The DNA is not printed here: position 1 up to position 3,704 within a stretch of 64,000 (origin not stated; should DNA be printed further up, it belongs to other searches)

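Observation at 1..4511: Decayed integrative island at tRNA-Glu carrying a giant SF1 helicase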

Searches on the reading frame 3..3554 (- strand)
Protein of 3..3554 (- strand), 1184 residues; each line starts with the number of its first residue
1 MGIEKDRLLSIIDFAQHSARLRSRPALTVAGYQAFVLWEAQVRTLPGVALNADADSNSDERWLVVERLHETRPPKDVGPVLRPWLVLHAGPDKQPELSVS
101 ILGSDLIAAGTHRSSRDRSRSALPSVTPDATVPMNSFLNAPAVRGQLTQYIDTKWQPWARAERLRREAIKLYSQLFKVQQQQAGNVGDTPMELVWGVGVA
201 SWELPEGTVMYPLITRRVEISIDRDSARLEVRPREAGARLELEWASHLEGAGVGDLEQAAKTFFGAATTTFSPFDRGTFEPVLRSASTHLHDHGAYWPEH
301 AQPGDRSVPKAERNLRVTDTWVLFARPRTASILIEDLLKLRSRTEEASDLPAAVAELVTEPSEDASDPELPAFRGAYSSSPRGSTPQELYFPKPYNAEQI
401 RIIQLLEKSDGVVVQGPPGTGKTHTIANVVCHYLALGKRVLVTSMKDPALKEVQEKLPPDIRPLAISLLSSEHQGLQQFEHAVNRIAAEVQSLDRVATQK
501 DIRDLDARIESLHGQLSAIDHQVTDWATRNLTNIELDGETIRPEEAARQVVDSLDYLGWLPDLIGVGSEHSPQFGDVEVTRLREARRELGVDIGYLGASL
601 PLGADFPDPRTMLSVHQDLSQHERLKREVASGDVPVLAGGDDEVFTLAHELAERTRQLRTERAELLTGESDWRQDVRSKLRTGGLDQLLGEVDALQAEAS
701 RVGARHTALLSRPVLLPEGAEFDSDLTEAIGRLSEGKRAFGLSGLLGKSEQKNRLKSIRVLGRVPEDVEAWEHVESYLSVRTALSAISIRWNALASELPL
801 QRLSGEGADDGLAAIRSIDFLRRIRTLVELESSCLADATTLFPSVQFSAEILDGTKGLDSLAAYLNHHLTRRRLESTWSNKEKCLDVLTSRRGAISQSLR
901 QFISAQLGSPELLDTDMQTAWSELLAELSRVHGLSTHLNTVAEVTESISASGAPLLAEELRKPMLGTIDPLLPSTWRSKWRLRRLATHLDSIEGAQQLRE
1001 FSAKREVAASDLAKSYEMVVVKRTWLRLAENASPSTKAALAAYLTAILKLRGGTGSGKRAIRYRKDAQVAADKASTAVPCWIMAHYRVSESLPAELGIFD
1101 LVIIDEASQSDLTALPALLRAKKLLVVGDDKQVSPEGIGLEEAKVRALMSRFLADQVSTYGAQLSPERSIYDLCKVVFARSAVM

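Call 6: search_protein_families(library=pfam, proteins=[window:3-3554:-], max_evalue=0.01)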
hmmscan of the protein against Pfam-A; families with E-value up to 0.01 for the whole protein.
window:3-3554:- (1184 aa): 8 families
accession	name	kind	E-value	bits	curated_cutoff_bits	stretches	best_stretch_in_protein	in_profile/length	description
PF13086.12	AAA_11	-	4.6e-16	59.8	27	2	395-518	2-139/257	AAA domain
PF13245.12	AAA_19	-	2e-11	44.6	25.1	1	401-461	3-65/134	AAA domain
PF13604.12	AAA_30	-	4.7e-11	43.2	27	1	395-457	2-66/191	AAA domain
PF20720.3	nSTAND3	-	0.00015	22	27.2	1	401-443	9-51/155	Novel STAND NTPase 3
PF00580.27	UvrD-helicase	-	0.00029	21.1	23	0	396-460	2-68/271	UvrD/REP helicase N-terminal domain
PF05127.21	NAT10_TcmA_helicase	-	0.00054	20.3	22.7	0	413-471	1-58/176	RNA cytidine acetyltransferase NAT10/TcmA, helicase domain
PF01443.25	Viral_helicase1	-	0.0013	19.1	21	0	413-439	2-27/228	Viral superfamily 1 RNA helicase core domain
PF02562.22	PhoH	-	0.0099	15.8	27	0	393-427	3-37/205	PhoH-like protein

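Call 7: search_protein_families(library=padloc, proteins=[window:3-3554:-], max_evalue=0.01)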
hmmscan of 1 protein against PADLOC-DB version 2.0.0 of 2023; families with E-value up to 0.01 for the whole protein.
window:3-3554:- (1184 aa): 10 families
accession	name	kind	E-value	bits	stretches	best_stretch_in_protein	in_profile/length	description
PDLC05009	PDC-S37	-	8.5e-30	101.3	2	396-523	295-421/1550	-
PDLC03920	MkoA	-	3e-19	66.9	2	404-501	626-730/1112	-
PDLC02194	Hhe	-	2.7e-13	46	2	1049-1136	1331-1419/1911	-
PDLC03921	MkoA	-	3.4e-12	42.9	2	406-456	1039-1091/1607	-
PDLC03924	MkoC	-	1.4e-11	41.3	2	1078-1135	638-708/1136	-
PDLC05064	PDC-S68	-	1e-07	28.1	1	1056-1139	737-827/1273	-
PDLC04140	mad8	-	2.2e-05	22.1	1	406-533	24-144/314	mads_8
PDLC05035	PDC-S53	-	0.00018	17.7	0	402-456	503-555/900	-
PDLC05065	PDC-S68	-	0.00097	15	0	1096-1139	701-748/1221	-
PDLC05066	PDC-S68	-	0.0081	12.2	0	1096-1139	675-724/1202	-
